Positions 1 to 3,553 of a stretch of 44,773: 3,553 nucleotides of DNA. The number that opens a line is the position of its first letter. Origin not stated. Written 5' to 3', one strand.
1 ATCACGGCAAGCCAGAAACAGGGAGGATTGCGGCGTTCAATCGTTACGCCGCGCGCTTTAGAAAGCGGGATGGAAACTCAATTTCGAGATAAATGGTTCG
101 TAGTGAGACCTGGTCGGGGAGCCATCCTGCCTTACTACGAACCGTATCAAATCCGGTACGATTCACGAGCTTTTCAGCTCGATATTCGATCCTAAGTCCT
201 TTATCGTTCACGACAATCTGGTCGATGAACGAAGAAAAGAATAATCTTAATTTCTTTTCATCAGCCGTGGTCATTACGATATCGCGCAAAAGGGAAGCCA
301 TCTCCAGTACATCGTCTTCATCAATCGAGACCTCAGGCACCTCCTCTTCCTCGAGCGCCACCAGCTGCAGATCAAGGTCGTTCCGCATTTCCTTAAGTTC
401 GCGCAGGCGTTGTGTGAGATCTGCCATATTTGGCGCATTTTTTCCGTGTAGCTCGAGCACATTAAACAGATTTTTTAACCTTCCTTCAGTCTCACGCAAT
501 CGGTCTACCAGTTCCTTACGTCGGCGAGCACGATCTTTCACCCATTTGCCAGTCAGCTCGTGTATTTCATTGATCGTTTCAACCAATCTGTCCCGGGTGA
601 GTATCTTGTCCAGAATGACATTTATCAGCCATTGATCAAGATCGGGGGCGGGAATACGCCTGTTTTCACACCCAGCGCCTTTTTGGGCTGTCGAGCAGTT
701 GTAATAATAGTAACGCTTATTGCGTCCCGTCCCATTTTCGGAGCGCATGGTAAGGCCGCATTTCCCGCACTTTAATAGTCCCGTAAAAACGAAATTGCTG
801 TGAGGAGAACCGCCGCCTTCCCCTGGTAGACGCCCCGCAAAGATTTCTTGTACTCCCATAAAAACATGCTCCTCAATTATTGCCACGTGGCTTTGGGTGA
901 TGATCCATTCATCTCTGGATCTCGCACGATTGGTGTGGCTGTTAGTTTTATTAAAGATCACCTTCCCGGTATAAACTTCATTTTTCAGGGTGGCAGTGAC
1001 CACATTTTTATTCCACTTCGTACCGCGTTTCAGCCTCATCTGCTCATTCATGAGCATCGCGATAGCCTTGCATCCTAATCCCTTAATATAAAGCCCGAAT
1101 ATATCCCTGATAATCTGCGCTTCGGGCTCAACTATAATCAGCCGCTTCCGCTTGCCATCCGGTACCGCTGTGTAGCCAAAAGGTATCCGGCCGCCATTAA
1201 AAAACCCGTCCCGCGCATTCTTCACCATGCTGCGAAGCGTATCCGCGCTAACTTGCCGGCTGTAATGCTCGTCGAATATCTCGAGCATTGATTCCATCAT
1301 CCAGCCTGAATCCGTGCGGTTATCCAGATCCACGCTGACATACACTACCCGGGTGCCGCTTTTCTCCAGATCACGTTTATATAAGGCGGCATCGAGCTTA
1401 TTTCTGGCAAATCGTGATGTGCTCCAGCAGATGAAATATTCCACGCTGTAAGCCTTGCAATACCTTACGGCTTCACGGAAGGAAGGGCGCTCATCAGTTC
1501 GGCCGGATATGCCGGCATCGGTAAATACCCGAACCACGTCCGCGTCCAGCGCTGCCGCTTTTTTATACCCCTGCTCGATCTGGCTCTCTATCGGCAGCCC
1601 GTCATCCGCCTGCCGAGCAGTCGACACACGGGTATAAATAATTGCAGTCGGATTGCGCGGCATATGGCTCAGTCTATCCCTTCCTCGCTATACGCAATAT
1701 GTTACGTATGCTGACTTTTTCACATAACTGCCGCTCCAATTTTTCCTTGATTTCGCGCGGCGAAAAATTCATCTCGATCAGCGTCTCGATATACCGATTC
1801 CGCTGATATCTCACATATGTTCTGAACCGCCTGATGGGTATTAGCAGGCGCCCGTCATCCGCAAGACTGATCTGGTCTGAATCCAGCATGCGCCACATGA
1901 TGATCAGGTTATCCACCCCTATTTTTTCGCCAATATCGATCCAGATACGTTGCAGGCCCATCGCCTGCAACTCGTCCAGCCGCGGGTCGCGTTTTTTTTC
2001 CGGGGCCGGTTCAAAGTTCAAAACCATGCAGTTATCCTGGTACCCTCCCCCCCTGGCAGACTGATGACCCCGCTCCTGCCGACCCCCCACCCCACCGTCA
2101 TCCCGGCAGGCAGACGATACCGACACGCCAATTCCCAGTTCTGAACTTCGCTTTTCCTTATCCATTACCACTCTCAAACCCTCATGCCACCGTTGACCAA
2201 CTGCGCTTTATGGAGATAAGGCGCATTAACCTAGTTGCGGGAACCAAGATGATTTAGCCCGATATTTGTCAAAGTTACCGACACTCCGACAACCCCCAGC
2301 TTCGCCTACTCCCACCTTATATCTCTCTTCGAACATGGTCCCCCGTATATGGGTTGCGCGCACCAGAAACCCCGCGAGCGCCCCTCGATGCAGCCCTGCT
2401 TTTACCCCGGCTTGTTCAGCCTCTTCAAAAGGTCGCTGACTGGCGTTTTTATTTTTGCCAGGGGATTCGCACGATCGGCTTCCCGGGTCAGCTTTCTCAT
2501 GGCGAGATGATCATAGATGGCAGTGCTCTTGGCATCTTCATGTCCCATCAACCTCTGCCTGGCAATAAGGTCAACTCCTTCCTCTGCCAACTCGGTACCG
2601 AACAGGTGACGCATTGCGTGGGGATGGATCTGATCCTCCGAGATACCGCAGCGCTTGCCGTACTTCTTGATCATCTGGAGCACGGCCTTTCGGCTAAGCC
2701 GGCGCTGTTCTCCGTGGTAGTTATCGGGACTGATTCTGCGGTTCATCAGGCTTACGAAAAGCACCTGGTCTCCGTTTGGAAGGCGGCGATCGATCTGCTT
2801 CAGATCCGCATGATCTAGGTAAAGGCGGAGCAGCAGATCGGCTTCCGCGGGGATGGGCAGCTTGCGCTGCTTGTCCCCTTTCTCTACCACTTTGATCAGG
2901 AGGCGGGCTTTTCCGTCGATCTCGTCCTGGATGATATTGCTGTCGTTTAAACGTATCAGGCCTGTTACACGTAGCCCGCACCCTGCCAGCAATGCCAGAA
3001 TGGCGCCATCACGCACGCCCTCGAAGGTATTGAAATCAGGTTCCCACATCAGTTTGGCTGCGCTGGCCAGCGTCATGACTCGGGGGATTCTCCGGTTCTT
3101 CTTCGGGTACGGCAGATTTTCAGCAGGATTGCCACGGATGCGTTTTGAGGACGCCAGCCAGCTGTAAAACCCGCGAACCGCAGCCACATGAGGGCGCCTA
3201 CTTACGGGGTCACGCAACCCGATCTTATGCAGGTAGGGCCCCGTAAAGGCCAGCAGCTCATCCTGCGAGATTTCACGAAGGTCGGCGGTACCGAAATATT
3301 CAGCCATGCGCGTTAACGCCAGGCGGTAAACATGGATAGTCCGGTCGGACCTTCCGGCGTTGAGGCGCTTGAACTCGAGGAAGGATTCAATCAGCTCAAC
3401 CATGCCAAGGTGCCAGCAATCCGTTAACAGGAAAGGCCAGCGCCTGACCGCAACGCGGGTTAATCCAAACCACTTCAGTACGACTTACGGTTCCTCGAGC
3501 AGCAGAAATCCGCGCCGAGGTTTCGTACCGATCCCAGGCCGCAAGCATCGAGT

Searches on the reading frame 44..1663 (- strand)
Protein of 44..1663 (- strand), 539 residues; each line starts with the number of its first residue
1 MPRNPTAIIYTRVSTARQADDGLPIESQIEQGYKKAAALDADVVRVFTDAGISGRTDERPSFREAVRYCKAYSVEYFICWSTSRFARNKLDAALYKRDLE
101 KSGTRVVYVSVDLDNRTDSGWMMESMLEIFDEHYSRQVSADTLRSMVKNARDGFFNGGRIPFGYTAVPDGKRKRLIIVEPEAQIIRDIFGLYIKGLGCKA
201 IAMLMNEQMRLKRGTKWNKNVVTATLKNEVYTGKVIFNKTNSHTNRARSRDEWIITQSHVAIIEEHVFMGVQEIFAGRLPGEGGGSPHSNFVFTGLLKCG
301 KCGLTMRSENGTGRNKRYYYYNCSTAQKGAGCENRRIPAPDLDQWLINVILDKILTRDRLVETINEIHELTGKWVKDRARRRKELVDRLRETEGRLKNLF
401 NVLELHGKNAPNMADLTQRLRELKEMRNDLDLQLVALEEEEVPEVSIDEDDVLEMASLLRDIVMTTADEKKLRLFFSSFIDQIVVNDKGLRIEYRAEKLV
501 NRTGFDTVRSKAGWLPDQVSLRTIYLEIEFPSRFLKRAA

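Call 8: search_protein_families(library=pfam, proteins=[window:44-1663:-], max_evalue=0.01)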
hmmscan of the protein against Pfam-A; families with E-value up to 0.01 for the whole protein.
window:44-1663:- (539 aa): 3 families
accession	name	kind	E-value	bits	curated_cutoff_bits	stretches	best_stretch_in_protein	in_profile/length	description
PF00239.26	Resolvase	-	5.3e-25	88.7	23.3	1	7-153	1-143/145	Resolvase, N terminal domain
PF07508.19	Recombinase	-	5.8e-19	68.7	21.1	1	181-277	3-101/102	Recombinase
PF13408.12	Zn_ribbon_recom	-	6.9e-16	58.8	25.3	1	293-350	2-57/58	Recombinase zinc beta ribbon domain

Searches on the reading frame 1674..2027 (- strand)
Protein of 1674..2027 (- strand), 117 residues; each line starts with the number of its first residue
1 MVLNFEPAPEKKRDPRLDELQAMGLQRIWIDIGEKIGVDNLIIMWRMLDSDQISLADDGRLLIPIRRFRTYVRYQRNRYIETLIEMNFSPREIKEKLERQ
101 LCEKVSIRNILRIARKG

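Call 26: search_protein_families(library=pfam, proteins=[window:1674-2027:-], max_evalue=10)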
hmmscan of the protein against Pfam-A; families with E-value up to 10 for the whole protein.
window:1674-2027:- (117 aa): 2 families
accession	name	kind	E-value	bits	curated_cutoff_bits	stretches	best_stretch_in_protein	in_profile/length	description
PF00627.37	UBA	-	0.11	12.9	22.4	1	77-95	3-21/37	UBA/TS-N domain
PF21681.2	Csa5_I-A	-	0.17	12.5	30.3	1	65-106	12-52/158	Type-I-A Cascade subunit Csa5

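Call 27: find_homologous_proteins(query=window:1674-2027:-, max_evalue=0.001)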
Query window:1674-2027:- (117 aa): 80 proteins with E <= 0.001 among 86 candidates.
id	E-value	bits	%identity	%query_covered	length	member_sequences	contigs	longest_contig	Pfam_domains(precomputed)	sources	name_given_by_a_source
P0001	2.6e-68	245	99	100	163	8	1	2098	-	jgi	-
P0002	5.4e-63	228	92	99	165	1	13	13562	-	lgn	-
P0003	5.8e-55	202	79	100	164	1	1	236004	-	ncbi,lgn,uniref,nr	ncbi:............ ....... [Nitrosospira sp. Nsp1]|uniref:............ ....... n=1 Tax=Nitrosospira s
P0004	7.7e-55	202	79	100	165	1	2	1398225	-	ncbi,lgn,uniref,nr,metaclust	ncbi:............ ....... [Nitrosovibrio sp. Nv6]|uniref:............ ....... n=1 Tax=Nitrosovibrio 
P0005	3.0e-54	200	78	99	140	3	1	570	-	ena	-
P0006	1.4e-53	198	77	100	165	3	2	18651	-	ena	-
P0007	4.9e-50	186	75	100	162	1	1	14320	-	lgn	-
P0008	1.0e-45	172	72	97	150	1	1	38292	-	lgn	-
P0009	5.0e-43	164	64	100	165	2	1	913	-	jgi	-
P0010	3.1e-41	158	60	98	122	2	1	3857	-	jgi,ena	-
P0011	3.6e-41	158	62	99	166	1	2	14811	-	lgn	-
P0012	5.5e-41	157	64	96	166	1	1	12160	-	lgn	-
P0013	6.4e-41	157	61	99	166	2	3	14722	-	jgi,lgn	jgi:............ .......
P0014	3.9e-40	154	64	96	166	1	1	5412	-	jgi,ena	-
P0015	4.5e-40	154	59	98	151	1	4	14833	-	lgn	-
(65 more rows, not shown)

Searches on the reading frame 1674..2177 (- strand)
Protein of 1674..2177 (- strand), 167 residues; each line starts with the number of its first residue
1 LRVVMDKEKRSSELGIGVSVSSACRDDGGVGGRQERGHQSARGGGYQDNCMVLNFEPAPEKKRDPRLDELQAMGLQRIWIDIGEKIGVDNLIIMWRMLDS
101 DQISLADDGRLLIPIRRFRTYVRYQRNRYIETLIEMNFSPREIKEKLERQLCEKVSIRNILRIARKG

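Call 8: search_protein_families(library=pfam, proteins=[window:1674-2177:-], max_evalue=0.01)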
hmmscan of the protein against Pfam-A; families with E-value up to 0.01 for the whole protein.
window:1674-2177:- (167 aa): 0 families

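Call 20: search_protein_families(library=phrogs, proteins=[window:1674-2177:-], max_evalue=0.01)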
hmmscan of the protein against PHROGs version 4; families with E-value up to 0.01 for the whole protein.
window:1674-2177:- (167 aa): 0 families

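Call 30: search_solved_structures(query=A1, max_evalue=10, show_alignments=2)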
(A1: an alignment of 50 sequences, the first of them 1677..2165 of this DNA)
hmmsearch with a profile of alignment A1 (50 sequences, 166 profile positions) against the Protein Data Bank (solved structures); distinct sequences matched with E-value up to 10: 2.
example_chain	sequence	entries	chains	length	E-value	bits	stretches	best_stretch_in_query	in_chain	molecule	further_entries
4a5p_A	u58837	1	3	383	0.22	14.4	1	125-163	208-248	PROTEIN MXIA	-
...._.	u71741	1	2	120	0.28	14.1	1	112-162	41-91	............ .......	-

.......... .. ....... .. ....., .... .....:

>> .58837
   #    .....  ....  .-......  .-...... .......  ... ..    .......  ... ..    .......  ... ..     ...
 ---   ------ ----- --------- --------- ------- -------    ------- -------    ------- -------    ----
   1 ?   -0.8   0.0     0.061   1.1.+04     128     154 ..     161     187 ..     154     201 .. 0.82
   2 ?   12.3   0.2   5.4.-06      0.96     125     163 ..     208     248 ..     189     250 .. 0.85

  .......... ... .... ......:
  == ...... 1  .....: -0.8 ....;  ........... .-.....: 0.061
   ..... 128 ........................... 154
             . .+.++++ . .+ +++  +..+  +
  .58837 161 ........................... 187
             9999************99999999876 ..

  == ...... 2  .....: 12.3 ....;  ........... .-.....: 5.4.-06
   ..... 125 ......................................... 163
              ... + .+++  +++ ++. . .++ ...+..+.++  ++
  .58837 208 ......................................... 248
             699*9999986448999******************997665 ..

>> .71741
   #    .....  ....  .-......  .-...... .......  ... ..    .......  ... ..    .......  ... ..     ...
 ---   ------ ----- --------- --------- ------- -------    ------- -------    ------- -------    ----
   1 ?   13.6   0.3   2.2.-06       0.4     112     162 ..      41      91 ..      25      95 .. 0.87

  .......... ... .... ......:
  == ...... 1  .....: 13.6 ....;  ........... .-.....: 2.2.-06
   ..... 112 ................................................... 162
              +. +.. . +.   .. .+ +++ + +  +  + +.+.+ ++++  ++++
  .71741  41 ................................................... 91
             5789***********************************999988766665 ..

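Call 35: predict_structure(alignment_id=A1)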
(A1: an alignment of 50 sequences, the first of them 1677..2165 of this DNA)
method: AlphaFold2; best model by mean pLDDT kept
length: 163 residues; sequences in the alignment: 50
mean_pLDDT: 73.2   pTM: 0.54
mean pLDDT of the five models: 73.2, 72.5, 72.5, 72.3, 72.2
residues with pLDDT >= 90: 56; 70-90: 37; 50-70: 39; < 50: 31
segments of 3 or more residues with pLDDT < 50: 9-28, 37-41
pLDDT, mean of each block of 10 residues (from residue 1): 52 41 46 51 54 62 89 90 92 78 58 88 92 94 91 91 78
secondary structure, 60 per line:
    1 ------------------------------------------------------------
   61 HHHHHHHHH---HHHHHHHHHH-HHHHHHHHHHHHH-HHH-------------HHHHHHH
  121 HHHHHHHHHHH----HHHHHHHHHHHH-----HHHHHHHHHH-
elements in order: H61-69 H73-82 H84-96 H114-131 H136-147 H153-162

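Call 38: fold_search(model_id=the predicted structure, library=pdb)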
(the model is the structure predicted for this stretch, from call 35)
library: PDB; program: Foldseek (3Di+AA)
matches with E <= 10: 31; with E <= 0.001: 0
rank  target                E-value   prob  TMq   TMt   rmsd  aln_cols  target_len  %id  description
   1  7nrn_MODEL_1_A        2.0e+00  0.21  0.21  0.38   9.1        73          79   12  NMR structure of GIPC1-GH2 domain (released 2021-04-14)
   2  1pdn_C                2.0e+00  0.11  0.21  0.27  17.6       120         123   18  CRYSTAL STRUCTURE OF A PAIRED DOMAIN-DNA COMPLEX AT 2.5 ANGSTROMS RESOLUTION REVEALS STRUCTURAL BASIS FOR PAX DEVELOPM (released 1995-07-31)
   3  6zfw_C                3.1e+00  0.20  0.21  0.48  13.6        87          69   13  X-ray structure of the soluble N-terminal domain of T. cruzi PEX-14 (released 2020-12-09)
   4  3e3v                  3.1e+00  0.06  0.18  0.19  16.4       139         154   15  Crystal structure of RecX from Lactobacillus salivarius (released 2008-09-02)
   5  2r0q_D                4.2e+00  0.09  0.24  0.20  18.8       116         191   11  Crystal structure of a serine recombinase- DNA regulatory complex (released 2008-04-01)
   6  6pax_A                4.7e+00  0.08  0.24  0.29  17.9       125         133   18  CRYSTAL STRUCTURE OF THE HUMAN PAX-6 PAIRED DOMAIN-DNA COMPLEX REVEALS A GENERAL MODEL FOR PAX PROTEIN-DNA INTERACTION (released 1999-07-13)
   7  5l87                  5.0e+00  0.51  0.23  0.56   2.8        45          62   22  Targeting the PEX14-PEX5 interaction by small molecules provides novel therapeutic routes to treat trypanosomiases. (released 2017-03-08)
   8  5n8v_A                5.0e+00  0.47  0.22  0.54   2.8        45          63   22  Targeting the PEX14-PEX5 interaction by small molecules provides novel therapeutic routes to treat trypanosomiases. (released 2017-03-15)
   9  7viv_A                5.0e+00  0.33  0.22  0.44   3.1        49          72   12  Crystal structure of the I73R from African Swine Fever Virus (released 2022-09-07)
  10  1tlv                  5.0e+00  0.05  0.18  0.15  14.6       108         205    9  Structure of the native and inactive LicT PRD from B. subtilis (released 2005-02-08)
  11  6ejq_F                5.7e+00  0.60  0.26  0.30   1.4        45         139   20  Crystal structure of a C-terminally truncated small terminase protein from the thermophilic bacteriophage G20c (released 2018-10-10)
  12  7u0g_L                6.0e+00  0.14  0.19  0.37   4.6        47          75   11  structure of LIN28b nucleosome bound 3 OCT4 (released 2023-06-28)
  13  2r0q_C                6.0e+00  0.07  0.24  0.20  27.2       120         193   11  Crystal structure of a serine recombinase- DNA regulatory complex (released 2008-04-01)
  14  5lqw_Z                6.4e+00  0.04  0.15  0.30  10.9        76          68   17  yeast activated spliceosome (released 2016-10-05)
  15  2fna_A                6.4e+00  0.04  0.17  0.10  10.1        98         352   14  Crystal structure of an archaeal aaa+ atpase (sso1545) from sulfolobus solfataricus p2 at 2.00 A resolution (released 2006-02-07)
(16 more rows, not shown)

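Call 39: find_related_loci(query=A1, collection=viral_contigs, flank=10000)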
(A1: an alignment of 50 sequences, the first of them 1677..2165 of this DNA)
Query A1 (163 aa) in viral_contigs; peptide patterns used: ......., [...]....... (x = any residue, [..] = any of these).
101 stretches matched a pattern; 27 encode a relative of the query (tblastn E <= 1e-3); 27 distinct loci.
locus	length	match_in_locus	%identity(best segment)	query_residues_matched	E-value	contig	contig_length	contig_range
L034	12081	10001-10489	72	1-163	8e-76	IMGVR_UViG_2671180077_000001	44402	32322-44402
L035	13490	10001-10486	73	2-163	2e-75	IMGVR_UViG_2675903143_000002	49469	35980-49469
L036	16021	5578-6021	67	14-163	3e-63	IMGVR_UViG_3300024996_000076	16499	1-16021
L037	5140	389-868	56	4-162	8e-55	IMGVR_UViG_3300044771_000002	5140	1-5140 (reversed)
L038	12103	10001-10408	62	25-159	2e-54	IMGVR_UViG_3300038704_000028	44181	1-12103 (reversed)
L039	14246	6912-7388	54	5-162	6e-53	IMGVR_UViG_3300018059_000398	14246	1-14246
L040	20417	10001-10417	62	25-162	3e-55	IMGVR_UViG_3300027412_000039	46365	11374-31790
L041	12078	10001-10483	48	2-162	1e-47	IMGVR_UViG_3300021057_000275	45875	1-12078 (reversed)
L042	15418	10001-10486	46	1-161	3e-43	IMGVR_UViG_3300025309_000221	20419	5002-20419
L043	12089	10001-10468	51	5-160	2e-39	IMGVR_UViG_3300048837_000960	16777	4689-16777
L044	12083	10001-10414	46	22-159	4e-39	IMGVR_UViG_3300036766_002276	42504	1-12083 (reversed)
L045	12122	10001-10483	44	4-162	4e-38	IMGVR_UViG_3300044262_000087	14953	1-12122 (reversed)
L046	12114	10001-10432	46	24-161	3e-38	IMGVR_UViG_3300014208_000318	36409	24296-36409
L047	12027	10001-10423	48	23-160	1e-37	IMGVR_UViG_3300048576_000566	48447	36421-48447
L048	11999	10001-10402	49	29-162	4e-37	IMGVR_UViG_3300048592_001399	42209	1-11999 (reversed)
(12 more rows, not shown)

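Call 42: fold_search(model_id=the predicted structure, library=viral)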
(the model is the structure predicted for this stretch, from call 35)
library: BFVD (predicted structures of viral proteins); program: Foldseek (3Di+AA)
matches with E <= 10: 89; with E <= 0.001: 1
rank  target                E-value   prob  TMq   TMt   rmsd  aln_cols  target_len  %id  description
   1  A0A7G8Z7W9            8.2e-10  1.00  0.59  0.54  23.4       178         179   34  (no name in the UniProt tables at hand)
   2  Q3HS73                4.8e-01  0.25  0.22  0.17  24.1       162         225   13  22k protein [Porcine adenovirus A serotype 3]
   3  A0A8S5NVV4            6.8e-01  0.99  0.23  0.63   0.8        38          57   24  Uncharacterized protein [Siphoviridae sp. ctTnV63]
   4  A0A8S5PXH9            7.7e-01  0.18  0.23  0.22  20.2       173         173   12  Uncharacterized protein [Siphoviridae sp. ct2vX3]
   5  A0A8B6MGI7            1.2e+00  0.33  0.22  0.17  18.1        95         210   14  (no name in the UniProt tables at hand)
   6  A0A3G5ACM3            1.6e+00  0.35  0.26  0.35   9.8        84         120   13  Uncharacterized protein [Hyperionvirus sp.]
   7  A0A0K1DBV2            1.7e+00  0.14  0.21  0.22  30.8       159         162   14  33 kDa protein [Equine adenovirus B serotype 2]
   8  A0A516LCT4            2.0e+00  0.91  0.26  0.12   1.1        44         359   25  (no name in the UniProt tables at hand)
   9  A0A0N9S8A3            2.0e+00  0.23  0.23  0.34   8.0        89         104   18  (no name in the UniProt tables at hand)
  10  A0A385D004            2.1e+00  0.16  0.21  0.28  10.6        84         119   12  DUF732 domain-containing protein [Mycobacterium phage Aggie]
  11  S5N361                2.1e+00  0.06  0.19  0.10  23.2       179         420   14  J-domain protein [Hemileuca sp. nucleopolyhedrovirus]
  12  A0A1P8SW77            2.3e+00  0.28  0.24  0.34   6.8        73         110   18  ORF13 [psittacine adenovirus 4]
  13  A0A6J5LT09            2.9e+00  0.82  0.24  0.75   1.1        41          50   20  Uncharacterized protein [uncultured Caudovirales phage]
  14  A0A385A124            2.9e+00  0.13  0.23  0.30  17.2       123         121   12  (no name in the UniProt tables at hand)
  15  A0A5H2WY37            2.9e+00  0.09  0.20  0.25  31.8       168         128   13  Encapsidation protein 22K [Crane-associated adenovirus 1]
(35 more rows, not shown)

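Call 48: search_dna_similar(query=window:1677-2165:-, collection=phages, mode=protein, max_evalue=1, max_rows=30)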
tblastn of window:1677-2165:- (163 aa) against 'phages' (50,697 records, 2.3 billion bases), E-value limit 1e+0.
Records with a match: 1; places in all: 1; records where one place covers at least 80% of the query: 1.
Best place of each record, by identity: <60% 1.
By first word of the organism name: Microcystis 1.
By host as written in the record: Microcystis aeruginosa 1.
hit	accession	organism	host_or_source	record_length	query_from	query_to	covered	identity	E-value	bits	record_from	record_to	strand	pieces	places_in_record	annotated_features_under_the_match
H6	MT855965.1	Microcystis phage vB_MaeS-yong1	Microcystis aeruginosa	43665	25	162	85%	37.3%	7e-20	91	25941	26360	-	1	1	middle operon regulator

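Call 55: search_protein_families(library=pfam, alignment_id=A1, max_evalue=10)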
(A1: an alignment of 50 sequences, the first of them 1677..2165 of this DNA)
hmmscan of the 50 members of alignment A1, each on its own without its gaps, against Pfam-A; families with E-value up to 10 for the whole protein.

A. member 1, window:1677-2165:- (163 aa): 1 family
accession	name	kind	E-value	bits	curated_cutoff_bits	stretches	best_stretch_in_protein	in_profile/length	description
PF00627.37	UBA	-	0.26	11.6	22.4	1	123-141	3-21/37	UBA/TS-N domain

B. families by the number of members that match (of 50 scanned): 15 families
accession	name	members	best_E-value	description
PF21100.3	MCM_C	3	0.17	MCM protein C-terminal winged helix-turn-helix domain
PF13624.11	SurA_N_3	2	0.065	SurA-like N-terminal domain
PF00627.37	UBA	2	0.074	UBA/TS-N domain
PF17321.7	Vac17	2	0.09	Vacuole-related protein 17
PF13592.12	HTH_33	1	0.011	Winged helix-turn helix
PF22182.2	DUF6945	1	0.034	Domain of unknown function (DUF6945)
PF16454.10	PI3K_P85_iSH2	1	0.036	Phosphatidylinositol 3-kinase regulatory subunit P85 inter-SH2 domain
PF24144.1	Phage_tudor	1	0.045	Phage tudor domain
PF19101.5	DUF5788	1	0.073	Family of unknown function (DUF5788)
PF08671.16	SinI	1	0.11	Anti-repressor SinI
PF13411.12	MerR_1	1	0.14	MerR HTH family regulatory protein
PF09247.16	TBP-binding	1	0.17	TATA box-binding protein binding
PF21903.1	BDI_0842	1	0.18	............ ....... BDI_0842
PF08299.17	Bac_DnaA_C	1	0.2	Bacterial dnaA protein helix-turn-helix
PF04760.21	IF2_N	1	0.21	Translation initiation factor IF-2, N-terminal region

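Call 76: search_protein_representatives(alignment_id=A1)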
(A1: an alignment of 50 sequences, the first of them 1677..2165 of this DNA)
Query: 50 sequences, 166 profile positions. Proteins with E-value up to 0.001 (for the whole library): 417; up to 1e-10: 366; up to 1e-30: 141. The best 150 are listed.
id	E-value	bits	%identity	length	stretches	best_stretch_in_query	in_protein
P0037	9.3e-67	240.1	-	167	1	1-165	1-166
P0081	6.4e-60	217.9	-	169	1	5-164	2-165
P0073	3.0e-59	215.7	-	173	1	1-165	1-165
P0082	1.6e-57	210.1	-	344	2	60-164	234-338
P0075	1.7e-55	203.5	-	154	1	22-165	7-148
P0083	1.9e-54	200.1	-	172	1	5-165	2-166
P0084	1.4e-53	197.3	-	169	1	1-164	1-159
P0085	7.0e-52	191.7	-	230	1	4-164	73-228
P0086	2.4e-51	190.0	-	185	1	1-164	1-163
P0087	6.0e-51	188.7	-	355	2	23-162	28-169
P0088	1.8e-49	183.9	-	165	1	4-165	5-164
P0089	3.2e-48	179.8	-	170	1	6-164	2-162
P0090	2.7e-47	176.8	-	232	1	4-165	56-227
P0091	3.0e-47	176.7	-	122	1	49-165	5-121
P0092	1.0e-46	175.0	-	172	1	1-165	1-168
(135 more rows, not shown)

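Call 78: search_protein_families(library=pfam, alignment_id=A6, max_evalue=1)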
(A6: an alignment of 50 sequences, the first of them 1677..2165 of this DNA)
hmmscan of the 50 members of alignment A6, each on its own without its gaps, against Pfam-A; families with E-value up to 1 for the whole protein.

A. member 1, window:1677-2165:- (163 aa): 1 family
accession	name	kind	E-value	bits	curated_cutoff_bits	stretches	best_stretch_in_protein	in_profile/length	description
PF00627.37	UBA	-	0.26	11.6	22.4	0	123-141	3-21/37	UBA/TS-N domain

B. families by the number of members that match (of 50 scanned): 18 families
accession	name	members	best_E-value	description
PF13592.12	HTH_33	4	0.0083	Winged helix-turn helix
PF00627.37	UBA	3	0.026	UBA/TS-N domain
PF13565.12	HTH_32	3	0.045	Homeodomain-like domain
PF14969.11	DUF4508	2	0.11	Domain of unknown function (DUF4508)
PF20819.2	T4_Rnl1_C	1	0.01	T4 RNA ligase 1, C-terminal domain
PF11766.14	Candida_ALS_N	1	0.035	Agglutinin-like protein, N-terminal domain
PF11304.13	DUF3106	1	0.039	Protein of unknown function (DUF3106)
PF16805.11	Trans_coact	1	0.049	Phage late-transcription coactivator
PF24932.1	UBA_NBR1_C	1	0.066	Next to BRCA1 gene 1 protein-like, C-terminal UBA domain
PF25475.1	DUF7903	1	0.093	Domain of unknown function (DUF7903)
PF16701.10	Ad_Cy_reg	1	0.1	Adenylate cyclase regulatory domain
PF18273.6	T3RM_EcoP15I_C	1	0.11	Type III R-M EcoP15I C-terminal domain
PF22597.2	DYN_lid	1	0.11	Dynein heavy chain, ATPase lid domain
PF20075.5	DUF6471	1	0.12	Domain of unknown function (DUF6471)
PF01928.26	CYTH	1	0.14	CYTH domain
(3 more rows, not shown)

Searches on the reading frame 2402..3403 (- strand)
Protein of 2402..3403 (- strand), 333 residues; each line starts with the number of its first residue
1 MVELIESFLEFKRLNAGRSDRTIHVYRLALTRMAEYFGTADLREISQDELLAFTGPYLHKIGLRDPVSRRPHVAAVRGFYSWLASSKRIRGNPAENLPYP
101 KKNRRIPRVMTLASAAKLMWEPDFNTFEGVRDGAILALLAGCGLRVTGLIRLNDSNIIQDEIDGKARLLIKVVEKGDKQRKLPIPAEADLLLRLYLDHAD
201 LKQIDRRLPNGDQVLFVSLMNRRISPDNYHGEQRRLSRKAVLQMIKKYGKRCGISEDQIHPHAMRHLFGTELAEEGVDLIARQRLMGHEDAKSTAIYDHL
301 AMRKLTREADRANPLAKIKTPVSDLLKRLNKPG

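Call 8: search_protein_families(library=pfam, proteins=[window:2402-3403:-], max_evalue=0.01)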
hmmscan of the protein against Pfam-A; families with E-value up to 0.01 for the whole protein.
window:2402-3403:- (333 aa): 3 families
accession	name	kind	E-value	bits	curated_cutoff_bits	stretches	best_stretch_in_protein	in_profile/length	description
PF00589.27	Phage_integrase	-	3.6e-25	89.2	27.1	1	127-302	19-170/172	Phage integrase family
PF02899.23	Phage_int_SAM_1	-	5.5e-05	23.8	22.3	1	5-85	1-81/83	Phage integrase, N-terminal SAM-like domain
PF13495.12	Phage_int_SAM_4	-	0.0027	18.5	27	1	4-83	1-78/85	Phage integrase, N-terminal SAM-like domain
